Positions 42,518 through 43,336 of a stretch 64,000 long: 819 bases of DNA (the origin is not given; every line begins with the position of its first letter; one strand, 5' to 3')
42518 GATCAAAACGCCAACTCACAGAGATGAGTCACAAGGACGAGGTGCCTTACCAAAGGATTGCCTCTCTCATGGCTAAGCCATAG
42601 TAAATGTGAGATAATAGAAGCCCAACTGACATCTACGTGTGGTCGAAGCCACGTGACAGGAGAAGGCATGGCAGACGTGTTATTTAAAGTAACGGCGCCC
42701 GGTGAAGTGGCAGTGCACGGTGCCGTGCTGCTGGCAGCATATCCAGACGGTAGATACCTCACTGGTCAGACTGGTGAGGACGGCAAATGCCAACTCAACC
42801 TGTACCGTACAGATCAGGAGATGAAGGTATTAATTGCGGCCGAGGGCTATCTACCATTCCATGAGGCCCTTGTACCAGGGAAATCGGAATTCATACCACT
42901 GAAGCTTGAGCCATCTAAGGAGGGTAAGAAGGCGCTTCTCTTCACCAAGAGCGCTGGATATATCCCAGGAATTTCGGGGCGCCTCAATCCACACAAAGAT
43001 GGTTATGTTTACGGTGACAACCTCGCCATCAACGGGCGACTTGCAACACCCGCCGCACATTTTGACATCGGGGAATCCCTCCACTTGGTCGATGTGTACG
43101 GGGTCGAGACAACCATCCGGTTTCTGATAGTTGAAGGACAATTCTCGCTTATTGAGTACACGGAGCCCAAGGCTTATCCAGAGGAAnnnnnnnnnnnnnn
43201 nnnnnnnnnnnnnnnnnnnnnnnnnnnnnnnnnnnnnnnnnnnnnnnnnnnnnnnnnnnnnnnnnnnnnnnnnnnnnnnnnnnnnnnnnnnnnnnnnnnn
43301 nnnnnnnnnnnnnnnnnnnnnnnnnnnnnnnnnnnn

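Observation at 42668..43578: Lower-GC two-gene module: a beta-sandwich protein translationally coupled to a PaREP1/HEPN-like protein with an R-x5-H motif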

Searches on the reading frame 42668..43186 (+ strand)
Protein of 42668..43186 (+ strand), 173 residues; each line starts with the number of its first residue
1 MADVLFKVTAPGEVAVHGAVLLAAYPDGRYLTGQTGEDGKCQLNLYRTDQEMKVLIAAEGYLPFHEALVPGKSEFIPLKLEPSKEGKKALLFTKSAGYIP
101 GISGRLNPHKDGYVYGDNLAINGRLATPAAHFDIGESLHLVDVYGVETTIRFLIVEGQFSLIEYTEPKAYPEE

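Call 4: search_protein_families(library=pfam, proteins=[window:42668-43186:+], max_evalue=1)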
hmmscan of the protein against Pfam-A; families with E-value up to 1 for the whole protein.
window:42668-43186:+ (173 aa): 0 families

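Call 5: search_protein_families(library=ncbifam, proteins=[window:42668-43186:+], max_evalue=1)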
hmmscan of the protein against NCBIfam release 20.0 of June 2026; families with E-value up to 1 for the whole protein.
window:42668-43186:+ (173 aa): 0 families

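Call 6: search_protein_families(library=padloc, proteins=[window:42668-43186:+], max_evalue=1)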
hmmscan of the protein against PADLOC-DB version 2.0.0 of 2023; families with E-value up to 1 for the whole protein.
window:42668-43186:+ (173 aa): 0 families

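Call 7: find_homologous_proteins(query=window:42668-43186:+)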
Query window:42668-43186:+ (173 aa): 195 proteins with E <= 0.001 among 272 candidates; the best 120 are listed.
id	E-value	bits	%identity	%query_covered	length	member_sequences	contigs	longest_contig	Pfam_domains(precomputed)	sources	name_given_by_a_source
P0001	1.6e-110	385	100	100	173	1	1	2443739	-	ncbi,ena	-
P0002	4.9e-88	311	79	100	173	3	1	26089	-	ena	-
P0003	8.1e-87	307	78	100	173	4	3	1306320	-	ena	-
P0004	8.2e-86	304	77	100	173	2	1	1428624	-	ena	-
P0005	2.2e-85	303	75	100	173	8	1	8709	-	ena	-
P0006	2.8e-85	302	77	100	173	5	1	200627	-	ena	-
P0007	5.6e-85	301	76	100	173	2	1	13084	-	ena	-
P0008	2.0e-84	300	79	100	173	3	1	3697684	-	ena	-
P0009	2.4e-84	299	76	100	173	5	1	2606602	-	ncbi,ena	-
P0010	2.6e-84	299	76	98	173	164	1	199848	-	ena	-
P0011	1.9e-83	296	75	100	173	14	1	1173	-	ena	-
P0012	1.9e-82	293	75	100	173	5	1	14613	-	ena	-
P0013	1.4e-81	290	76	100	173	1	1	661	-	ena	-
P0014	2.2e-81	290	75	98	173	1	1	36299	-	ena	-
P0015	3.5e-81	289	75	100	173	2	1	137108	-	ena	-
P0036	2.0e-79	283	72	98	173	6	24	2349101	-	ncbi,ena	-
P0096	1.3e-73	264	71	100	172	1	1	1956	PF13620.13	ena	-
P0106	2.8e-72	260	68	100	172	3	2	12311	PF13620.13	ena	-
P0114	2.9e-71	257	68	98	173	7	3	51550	PF13620.13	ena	-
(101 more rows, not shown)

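Call 10: find_encoding_contigs(protein=P0001, flank=6000, max_places=3)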
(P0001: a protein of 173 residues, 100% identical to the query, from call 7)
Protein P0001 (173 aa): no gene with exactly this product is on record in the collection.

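Call 11: find_encoding_contigs(protein=P0036, flank=6000, max_places=8)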
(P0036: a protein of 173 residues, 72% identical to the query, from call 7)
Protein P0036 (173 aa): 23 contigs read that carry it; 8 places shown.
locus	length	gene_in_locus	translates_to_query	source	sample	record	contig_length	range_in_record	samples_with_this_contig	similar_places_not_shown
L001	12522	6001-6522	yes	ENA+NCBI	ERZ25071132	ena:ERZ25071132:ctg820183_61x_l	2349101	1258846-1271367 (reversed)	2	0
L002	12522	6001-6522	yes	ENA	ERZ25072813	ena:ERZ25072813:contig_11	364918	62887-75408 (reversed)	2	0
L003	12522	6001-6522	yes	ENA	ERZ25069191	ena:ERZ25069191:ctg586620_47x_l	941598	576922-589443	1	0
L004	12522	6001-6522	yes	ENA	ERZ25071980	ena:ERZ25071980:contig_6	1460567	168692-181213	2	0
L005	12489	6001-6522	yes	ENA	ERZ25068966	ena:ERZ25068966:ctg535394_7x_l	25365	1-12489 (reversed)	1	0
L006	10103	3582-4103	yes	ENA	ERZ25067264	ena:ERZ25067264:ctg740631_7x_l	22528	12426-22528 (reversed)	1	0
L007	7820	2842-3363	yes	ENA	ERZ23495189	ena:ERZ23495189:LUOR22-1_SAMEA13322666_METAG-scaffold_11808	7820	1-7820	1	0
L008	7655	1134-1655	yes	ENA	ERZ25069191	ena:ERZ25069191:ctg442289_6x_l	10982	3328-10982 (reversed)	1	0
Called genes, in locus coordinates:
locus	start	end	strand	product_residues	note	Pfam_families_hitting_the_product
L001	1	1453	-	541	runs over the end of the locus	PF02776:TPP_enzyme_N, PF00205:TPP_enzyme_M, PF02775:TPP_enzyme_C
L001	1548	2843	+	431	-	PF01595:CNNM, PF00571:CBS (weak), PF03471:CorC_HlyC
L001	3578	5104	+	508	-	PF01171:ATP_bind_3, PF11734:TilS_C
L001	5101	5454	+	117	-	PF03070:TENA_THI-4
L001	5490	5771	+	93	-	PF03070:TENA_THI-4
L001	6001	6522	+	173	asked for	-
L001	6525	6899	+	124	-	PF05942:PaREP1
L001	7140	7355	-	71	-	PF10262:Rdx (weak)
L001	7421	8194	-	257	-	PF01996:F420_ligase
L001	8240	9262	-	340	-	PF02626:CT_A_B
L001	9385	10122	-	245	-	PF02682:CT_C_D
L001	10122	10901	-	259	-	PF03746:LamB_YcsF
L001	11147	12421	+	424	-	PF02812:ELFV_dehydrog_N, PF00208:ELFV_dehydrog, PF02826:2-Hacid_dh_C (faint)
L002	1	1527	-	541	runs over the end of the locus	PF02776:TPP_enzyme_N, PF00205:TPP_enzyme_M, PF02775:TPP_enzyme_C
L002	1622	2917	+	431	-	PF01595:CNNM, PF00571:CBS (weak), PF03471:CorC_HlyC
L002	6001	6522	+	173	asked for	-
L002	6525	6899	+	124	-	PF05942:PaREP1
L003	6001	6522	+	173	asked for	-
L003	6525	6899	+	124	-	PF05942:PaREP1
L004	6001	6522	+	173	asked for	-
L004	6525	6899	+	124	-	PF05942:PaREP1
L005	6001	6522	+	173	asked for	-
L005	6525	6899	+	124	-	PF05942:PaREP1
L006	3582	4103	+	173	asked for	-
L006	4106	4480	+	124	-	PF05942:PaREP1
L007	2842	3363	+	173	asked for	-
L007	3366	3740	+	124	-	PF05942:PaREP1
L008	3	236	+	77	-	?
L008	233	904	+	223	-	PF03070:TENA_THI-4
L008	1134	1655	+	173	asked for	-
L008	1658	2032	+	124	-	PF05942:PaREP1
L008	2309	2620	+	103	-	-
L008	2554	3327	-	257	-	PF01996:F420_ligase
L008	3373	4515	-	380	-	PF02626:CT_A_B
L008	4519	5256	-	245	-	PF02682:CT_C_D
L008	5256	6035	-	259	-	PF03746:LamB_YcsF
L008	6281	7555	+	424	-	PF02812:ELFV_dehydrog_N, PF00208:ELFV_dehydrog, PF02826:2-Hacid_dh_C (faint)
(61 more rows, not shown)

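Call 14: find_related_loci(query=A1, collection=genome_contigs, flank=5000)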
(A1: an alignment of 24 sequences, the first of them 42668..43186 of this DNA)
Query A1 (173 aa) in genome_contigs; peptide patterns used: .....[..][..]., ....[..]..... (x = any residue, [..] = any of these).
127 stretches matched a pattern; 46 encode a relative of the query (tblastn E <= 1e-3); 46 distinct loci.
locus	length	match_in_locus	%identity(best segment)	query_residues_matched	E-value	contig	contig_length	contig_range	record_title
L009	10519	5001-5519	79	1-173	3e-92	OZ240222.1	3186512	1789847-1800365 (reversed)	MAG: Dehalococcoidia bacterium isolate bda7ac21-848d-445c-aae4-c7980c7e0923 genome assembly, chromosome: 1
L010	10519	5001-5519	77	1-173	2e-91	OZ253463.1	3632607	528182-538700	MAG: Chloroflexota bacterium isolate 29d2856e-e75a-4040-aa7f-32dfb5fb0cd3 genome assembly, chromosome: 1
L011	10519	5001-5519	76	1-173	1e-89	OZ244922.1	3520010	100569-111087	MAG: Chloroflexota bacterium isolate ead8ffbb-32b5-46cb-8623-33c4fc8e8bc9 genome assembly, chromosome: 1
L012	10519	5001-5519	76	1-173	3e-89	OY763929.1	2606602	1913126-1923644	MAG: Dehalococcoidia bacterium isolate b8c59f79-82fb-4549-ad1a-ab6c7f2c8c82 genome assembly, chromosome: 1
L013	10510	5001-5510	77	1-170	2e-89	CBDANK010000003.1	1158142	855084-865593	MAG: Dehalococcoidia bacterium isolate a1dbf65f-fdea-4ccb-8455-25db03c06324 genome assembly, contig: contig_3, whole gen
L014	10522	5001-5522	77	1-173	1e-88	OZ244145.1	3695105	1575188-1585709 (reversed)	MAG: Chloroflexota bacterium isolate eb05c879-3c2f-44be-9c84-8645a4b398cc genome assembly, chromosome: 1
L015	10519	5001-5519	75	1-173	7e-88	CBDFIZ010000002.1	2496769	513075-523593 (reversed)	MAG: Dehalococcoidia bacterium isolate bbcfa8fe-e5b4-4dc8-882b-9555aaa6a448 genome assembly, contig: contig_2, whole gen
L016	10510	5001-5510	75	1-170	1e-87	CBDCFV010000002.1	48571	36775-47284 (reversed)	MAG: Dehalococcoidia bacterium isolate 9c3c1ea3-44c0-4b18-a908-b6ba16db4234 genome assembly, contig: contig_2, whole gen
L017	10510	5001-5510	77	1-170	1e-87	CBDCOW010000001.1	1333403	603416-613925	MAG: Dehalococcoidia bacterium isolate b2375acc-e336-44db-93fb-aeb584a91759 genome assembly, contig: contig_1, whole gen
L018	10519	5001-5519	74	1-173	2e-86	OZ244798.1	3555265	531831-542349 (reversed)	MAG: Chloroflexota bacterium isolate 2a568fc5-af87-46f8-82f8-bda4512a6bab genome assembly, chromosome: 1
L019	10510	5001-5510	75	1-170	2e-86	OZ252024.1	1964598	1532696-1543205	MAG: Dehalococcoidia bacterium isolate f4139050-05f1-4a12-a253-3081a27a263f genome assembly, chromosome: 1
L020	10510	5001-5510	75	1-170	5e-86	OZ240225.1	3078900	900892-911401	MAG: Dehalococcoidia bacterium isolate 61ae0fec-d7fd-44af-9ffe-6c9d366cf1b9 genome assembly, chromosome: 1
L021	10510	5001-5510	74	1-170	2e-85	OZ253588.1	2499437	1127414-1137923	MAG: Dehalococcoidia bacterium isolate 31fdc4cb-e045-4297-a560-ce773dd45a62 genome assembly, chromosome: 1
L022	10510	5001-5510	73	1-170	1e-83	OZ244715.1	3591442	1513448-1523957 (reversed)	MAG: Dehalococcoidia bacterium isolate 2a03d168-6b0a-4ce5-99cd-548ba5eaeb18 genome assembly, chromosome: 1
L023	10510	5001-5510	72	1-170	7e-84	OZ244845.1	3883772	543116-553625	MAG: Chloroflexota bacterium isolate 3460274c-b819-443f-96a0-86c9f13451b3 genome assembly, chromosome: 1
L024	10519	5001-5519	72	1-173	6e-83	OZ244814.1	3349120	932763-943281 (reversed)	MAG: Chloroflexota bacterium isolate 69ec6d3d-2374-4d29-b98a-ed9ec61ffa6d genome assembly, chromosome: 1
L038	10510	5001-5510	66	1-170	5e-78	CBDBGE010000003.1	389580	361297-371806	MAG: Dehalococcoidia bacterium isolate cbf7c279-2744-4af4-98a5-7b2d7e2e1d30 genome assembly, contig: contig_3, whole gen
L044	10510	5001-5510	65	1-170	7e-74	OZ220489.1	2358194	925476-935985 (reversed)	MAG: Tepidiformaceae bacterium isolate fe7a5560-ebd3-4005-b60b-c4614588a40b genome assembly, chromosome: 1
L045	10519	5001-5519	64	1-173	2e-72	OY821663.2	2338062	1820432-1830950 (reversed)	MAG: Dehalococcoidia bacterium isolate 04ec0ed8-798b-4585-a8de-e3c995a4e665 genome assembly, chromosome: 1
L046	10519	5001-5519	63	1-173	1e-72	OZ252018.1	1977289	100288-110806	MAG: Dehalococcoidia bacterium isolate 499dd542-333f-422b-be0b-536fd8ac2dbc genome assembly, chromosome: 1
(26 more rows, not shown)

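Call 26: search_solved_structures(query=A1, max_evalue=10, show_alignments=2)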
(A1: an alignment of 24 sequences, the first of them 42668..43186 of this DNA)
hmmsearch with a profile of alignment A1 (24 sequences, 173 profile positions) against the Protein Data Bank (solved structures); distinct sequences matched with E-value up to 10: 3.
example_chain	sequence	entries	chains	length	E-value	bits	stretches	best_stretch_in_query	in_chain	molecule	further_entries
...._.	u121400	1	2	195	0.0025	20.6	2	3-45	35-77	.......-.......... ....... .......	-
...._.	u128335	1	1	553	0.5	13.1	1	18-81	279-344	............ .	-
8cgl_A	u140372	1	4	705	0.51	13.1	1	18-81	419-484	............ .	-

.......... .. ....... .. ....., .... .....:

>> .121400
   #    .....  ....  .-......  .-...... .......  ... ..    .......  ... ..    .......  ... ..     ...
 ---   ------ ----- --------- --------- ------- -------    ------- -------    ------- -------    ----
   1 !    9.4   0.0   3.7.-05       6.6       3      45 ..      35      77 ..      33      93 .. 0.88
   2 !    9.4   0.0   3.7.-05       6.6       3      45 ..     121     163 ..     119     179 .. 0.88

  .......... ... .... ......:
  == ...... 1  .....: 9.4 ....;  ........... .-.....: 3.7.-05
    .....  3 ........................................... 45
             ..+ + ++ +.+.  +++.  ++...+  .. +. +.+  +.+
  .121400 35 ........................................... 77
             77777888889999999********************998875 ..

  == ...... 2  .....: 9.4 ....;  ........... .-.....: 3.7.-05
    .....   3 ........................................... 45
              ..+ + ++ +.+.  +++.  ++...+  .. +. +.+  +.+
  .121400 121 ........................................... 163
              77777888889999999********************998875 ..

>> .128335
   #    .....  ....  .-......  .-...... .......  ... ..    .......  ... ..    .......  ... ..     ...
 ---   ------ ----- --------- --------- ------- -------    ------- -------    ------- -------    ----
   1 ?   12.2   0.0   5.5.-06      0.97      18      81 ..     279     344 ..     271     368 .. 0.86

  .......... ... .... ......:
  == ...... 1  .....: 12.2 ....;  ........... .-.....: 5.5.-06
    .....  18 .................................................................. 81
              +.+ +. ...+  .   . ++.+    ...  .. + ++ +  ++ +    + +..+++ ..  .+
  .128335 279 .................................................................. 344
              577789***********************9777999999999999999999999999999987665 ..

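Call 36: predict_structure(alignment_id=A1)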
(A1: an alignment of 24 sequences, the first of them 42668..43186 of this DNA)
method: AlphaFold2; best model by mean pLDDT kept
length: 173 residues; sequences in the alignment: 24
mean_pLDDT: 75.6   pTM: 0.74
mean pLDDT of the five models: 75.6, 63.2, 59.7, 59.0, 56.2
residues with pLDDT >= 90: 70; 70-90: 49; 50-70: 19; < 50: 35
segments of 3 or more residues with pLDDT < 50: 97-129
pLDDT, mean of each block of 10 residues (from residue 1): 92 93 91 95 93 93 94 92 85 57 39 40 37 72 69 76 76 46
secondary structure, 60 per line:
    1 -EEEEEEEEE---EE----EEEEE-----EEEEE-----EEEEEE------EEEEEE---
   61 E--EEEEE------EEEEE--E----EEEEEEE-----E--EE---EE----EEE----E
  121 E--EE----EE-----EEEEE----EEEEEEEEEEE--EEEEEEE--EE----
elements in order: E2-10 E20-24 E30-34 E40-45 E52-57 E64-68 E75-79 E87-93 E113-115 E137-141 E146-156 E159-165

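Call 37: search_protein_representatives(alignment_id=A1)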
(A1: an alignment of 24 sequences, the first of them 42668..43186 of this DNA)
Query: 24 sequences, 173 profile positions. Proteins with E-value up to 0.001 (for the whole library): 411; up to 1e-10: 189; up to 1e-30: 18. The best 150 are listed.
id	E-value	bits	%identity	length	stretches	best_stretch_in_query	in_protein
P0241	9.1e-60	217.4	-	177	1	1-172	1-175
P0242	4.5e-57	208.6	-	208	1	2-173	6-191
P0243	6.4e-55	201.6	-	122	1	1-116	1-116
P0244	2.9e-53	196.2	-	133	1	52-167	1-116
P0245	3.1e-51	189.6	-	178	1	1-168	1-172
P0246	7.2e-47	175.4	-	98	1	77-171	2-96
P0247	6.4e-43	162.6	-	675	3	2-130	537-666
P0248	5.8e-42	159.4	-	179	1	11-170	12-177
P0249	6.0e-39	149.6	-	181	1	33-172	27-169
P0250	1.8e-38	148.1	-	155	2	110-173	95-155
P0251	9.2e-38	145.8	-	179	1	2-171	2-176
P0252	2.5e-37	144.4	-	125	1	2-100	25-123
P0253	1.8e-36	141.6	-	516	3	7-165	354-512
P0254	6.6e-35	136.5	-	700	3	7-165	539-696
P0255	7.6e-35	136.3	-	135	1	69-172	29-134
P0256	1.2e-33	132.4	-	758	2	10-164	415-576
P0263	4.9e-25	104.3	-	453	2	6-166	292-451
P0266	9.0e-24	100.2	-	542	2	6-166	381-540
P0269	7.9e-23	97.1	-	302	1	13-165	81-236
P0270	4.6e-22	94.6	-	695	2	8-158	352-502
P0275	2.0e-21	92.6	-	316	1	4-165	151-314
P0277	4.8e-21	91.3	-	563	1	11-168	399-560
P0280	2.2e-20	89.2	-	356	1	5-166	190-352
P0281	2.5e-20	89.0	-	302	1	12-164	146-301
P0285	1.1e-19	86.9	-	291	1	14-165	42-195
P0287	4.3e-19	85.0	-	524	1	4-165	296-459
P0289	8.7e-19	84.0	-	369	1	12-164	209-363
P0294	3.5e-18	82.0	-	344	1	15-167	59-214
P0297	1.5e-17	80.0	-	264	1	5-165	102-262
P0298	1.9e-17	79.6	-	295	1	8-166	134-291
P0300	2.6e-17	79.2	-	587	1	10-165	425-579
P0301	2.9e-17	79.0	-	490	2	90-165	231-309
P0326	3.5e-15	72.3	-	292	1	8-165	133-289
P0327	4.6e-15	71.9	-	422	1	7-165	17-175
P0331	7.3e-15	71.2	-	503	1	6-165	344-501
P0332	8.2e-15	71.0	-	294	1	9-165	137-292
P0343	3.0e-14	69.2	-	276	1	6-168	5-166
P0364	1.7e-13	66.8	-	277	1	8-165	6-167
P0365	1.7e-13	66.7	-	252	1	12-170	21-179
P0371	3.4e-13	65.8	-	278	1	12-166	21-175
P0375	5.3e-13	65.1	-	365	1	3-165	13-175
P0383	3.1e-12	62.6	-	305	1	1-166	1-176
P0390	6.4e-12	61.6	-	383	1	14-165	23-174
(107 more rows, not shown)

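Call 38: search_protein_families(library=pfam, proteins=[P0247, P0253, P0254, P0256, P0263, P0266, P0270, P0277, P0287, P0300], max_evalue=0.01)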
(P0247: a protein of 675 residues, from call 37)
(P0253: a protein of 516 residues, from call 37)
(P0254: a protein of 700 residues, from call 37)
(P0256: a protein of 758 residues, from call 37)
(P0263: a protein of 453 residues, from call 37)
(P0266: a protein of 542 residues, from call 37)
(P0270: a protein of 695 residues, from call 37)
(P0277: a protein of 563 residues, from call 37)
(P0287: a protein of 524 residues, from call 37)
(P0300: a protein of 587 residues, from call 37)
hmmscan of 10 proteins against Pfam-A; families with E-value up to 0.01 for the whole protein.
P0247 (675 aa): 5 families
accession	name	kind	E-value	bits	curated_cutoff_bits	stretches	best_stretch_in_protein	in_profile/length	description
PF13620.12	CarboxypepD_reg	-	4.5e-09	37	32.3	2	539-610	2-74/82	Carboxypeptidase regulatory-like domain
PF13365.12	Trypsin_2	-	9.1e-08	33.4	27.6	1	57-207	11-144/144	Trypsin-like peptidase domain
PF02369.22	Big_1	-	2.7e-05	24.6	34.9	0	355-406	12-66/93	Bacterial Ig-like domain (group 1)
PF24025.1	Ig_DR_A0283-like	-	0.0015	19.3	27.1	0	364-433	8-80/102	DR_A0283-like, Ig-like domain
PF00944.25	Peptidase_S3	-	0.0016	18.7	21.2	0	189-227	105-143/159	Alphavirus core protein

P0253 (516 aa): 6 families
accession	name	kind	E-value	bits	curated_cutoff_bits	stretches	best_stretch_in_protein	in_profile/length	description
PF13620.12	CarboxypepD_reg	-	6.9e-13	49.2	32.3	2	181-242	5-69/82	Carboxypeptidase regulatory-like domain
PF24025.1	Ig_DR_A0283-like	-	5.1e-10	40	27.1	1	346-415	5-75/102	DR_A0283-like, Ig-like domain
PF02369.22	Big_1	-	6.2e-06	26.7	34.9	0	350-397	20-71/93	Bacterial Ig-like domain (group 1)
PF17789.7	MG4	-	6.6e-05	23.5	24.7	0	351-392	18-60/95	Macroglobulin domain MG4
PF24107.1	DUF7382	-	0.0001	22.5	27.4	0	350-371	21-42/65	Domain of unknown function (DUF7382)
PF11974.14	bMG3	-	0.00041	20.7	34.9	0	174-222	11-61/103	Bacterial alpha-2-macroglobulin MG3 domain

P0254 (700 aa): 7 families
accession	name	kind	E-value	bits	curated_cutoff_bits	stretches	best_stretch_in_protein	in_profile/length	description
PF13620.12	CarboxypepD_reg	-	1.4e-11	45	32.3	2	365-429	5-70/82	Carboxypeptidase regulatory-like domain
PF13365.12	Trypsin_2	-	7.2e-07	30.5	27.6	1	48-205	2-144/144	Trypsin-like peptidase domain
PF11974.14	bMG3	-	1.6e-05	25.2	34.9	0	544-581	23-62/103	Bacterial alpha-2-macroglobulin MG3 domain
PF02369.22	Big_1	-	1.7e-05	25.3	34.9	1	362-414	21-77/93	Bacterial Ig-like domain (group 1)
PF24025.1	Ig_DR_A0283-like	-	0.00013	22.7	27.1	0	533-588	7-63/102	DR_A0283-like, Ig-like domain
PF13715.12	CarbopepD_reg_2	-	0.0011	19.4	32.2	0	542-611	7-75/88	CarboxypepD_reg-like domain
PF09134.16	Invasin_D3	-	0.0015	19.5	33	0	518-573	5-63/98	Invasin, domain 3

P0256 (758 aa): 6 families
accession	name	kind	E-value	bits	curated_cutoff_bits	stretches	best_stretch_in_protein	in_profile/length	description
PF00069.31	Pkinase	-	8.5e-28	97.9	31.7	1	21-247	5-197/263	Protein kinase domain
PF07714.23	PK_Tyr_Ser-Thr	-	9.3e-14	51.8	23.1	1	77-194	45-162/258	Protein tyrosine and serine/threonine kinase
PF01636.29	APH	-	9.8e-09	35.7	23.2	2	75-155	32-110/239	Phosphotransferase enzyme family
PF03109.22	ABC1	-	1.9e-07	30.9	22.9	1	80-186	110-217/244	ABC1 atypical kinase-like domain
PF13620.12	CarboxypepD_reg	-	2.2e-07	31.5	32.3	1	415-478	8-71/82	Carboxypeptidase regulatory-like domain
PF06293.20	Kdo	-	7.9e-07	29.2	21.3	1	74-187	52-173/207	Lipopolysaccharide kinase (Kdo/WaaP) family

P0263 (453 aa): 1 family
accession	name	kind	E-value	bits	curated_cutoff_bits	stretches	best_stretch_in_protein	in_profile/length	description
PF12537.13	GPHR_N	-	0.0043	17.5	22.1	0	7-50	15-54/68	The Golgi pH Regulator (GPHR) Family N-terminal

P0266 (542 aa): 3 families
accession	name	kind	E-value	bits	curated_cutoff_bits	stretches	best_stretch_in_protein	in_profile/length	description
PF00656.27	Peptidase_C14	-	2.4e-41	142.4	21.4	1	33-251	1-233/233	Caspase domain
PF12770.12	CHAT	-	0.0011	19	24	1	25-181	68-222/289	CHAT domain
PF13620.12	CarboxypepD_reg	-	0.0024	18.6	32.3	1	378-439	1-63/82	Carboxypeptidase regulatory-like domain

P0270 (695 aa): 5 families
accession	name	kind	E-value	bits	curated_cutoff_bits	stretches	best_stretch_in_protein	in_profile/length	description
PF00069.31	Pkinase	-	2e-20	73.8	31.7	1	19-294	27-259/263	Protein kinase domain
PF07714.23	PK_Tyr_Ser-Thr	-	2.5e-11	43.8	23.1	1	36-295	45-257/258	Protein tyrosine and serine/threonine kinase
PF13620.12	CarboxypepD_reg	-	2.1e-10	41.2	32.3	2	352-415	6-70/82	Carboxypeptidase regulatory-like domain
PF24025.1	Ig_DR_A0283-like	-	0.0029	18.3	27.1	0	354-409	15-72/102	DR_A0283-like, Ig-like domain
PF03109.22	ABC1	-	0.0076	15.8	22.9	0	137-179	179-221/244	ABC1 atypical kinase-like domain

P0277 (563 aa): 5 families
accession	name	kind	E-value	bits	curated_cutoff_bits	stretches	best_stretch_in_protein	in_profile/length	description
PF13635.12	DUF4143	-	1.8e-44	151.7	28.1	1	176-335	1-160/160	Domain of unknown function (DUF4143)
PF13173.12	AAA_14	-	2.2e-26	92.8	27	1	18-134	3-127/129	AAA domain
PF13401.12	AAA_22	-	7.7e-06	26.7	27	0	18-46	6-37/130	AAA domain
PF13191.12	AAA_16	-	0.0011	20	32.6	1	4-42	10-49/167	AAA ATPase domain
PF00004.35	AAA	-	0.0035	18.2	21.2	1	22-70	3-55/131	ATPase family associated with various cellular activities (AAA)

P0287 (524 aa): 1 family
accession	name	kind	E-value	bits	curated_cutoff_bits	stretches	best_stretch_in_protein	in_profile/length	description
PF13749.12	HATPase_c_4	-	4.8e-17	62.2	26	1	186-282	1-87/89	Putative ATP-dependent DNA helicase recG C-terminal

P0300 (587 aa): 3 families
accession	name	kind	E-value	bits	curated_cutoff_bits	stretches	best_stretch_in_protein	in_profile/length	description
PF13749.12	HATPase_c_4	-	1.9e-15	57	26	1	307-404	1-88/89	Putative ATP-dependent DNA helicase recG C-terminal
PF04326.19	SLFN_AlbA_2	-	4.1e-11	43.9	25.3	1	16-139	1-118/118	Schlafen, AlbA_2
PF13620.12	CarboxypepD_reg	-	0.0029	18.3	32.3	1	422-484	6-68/82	Carboxypeptidase regulatory-like domain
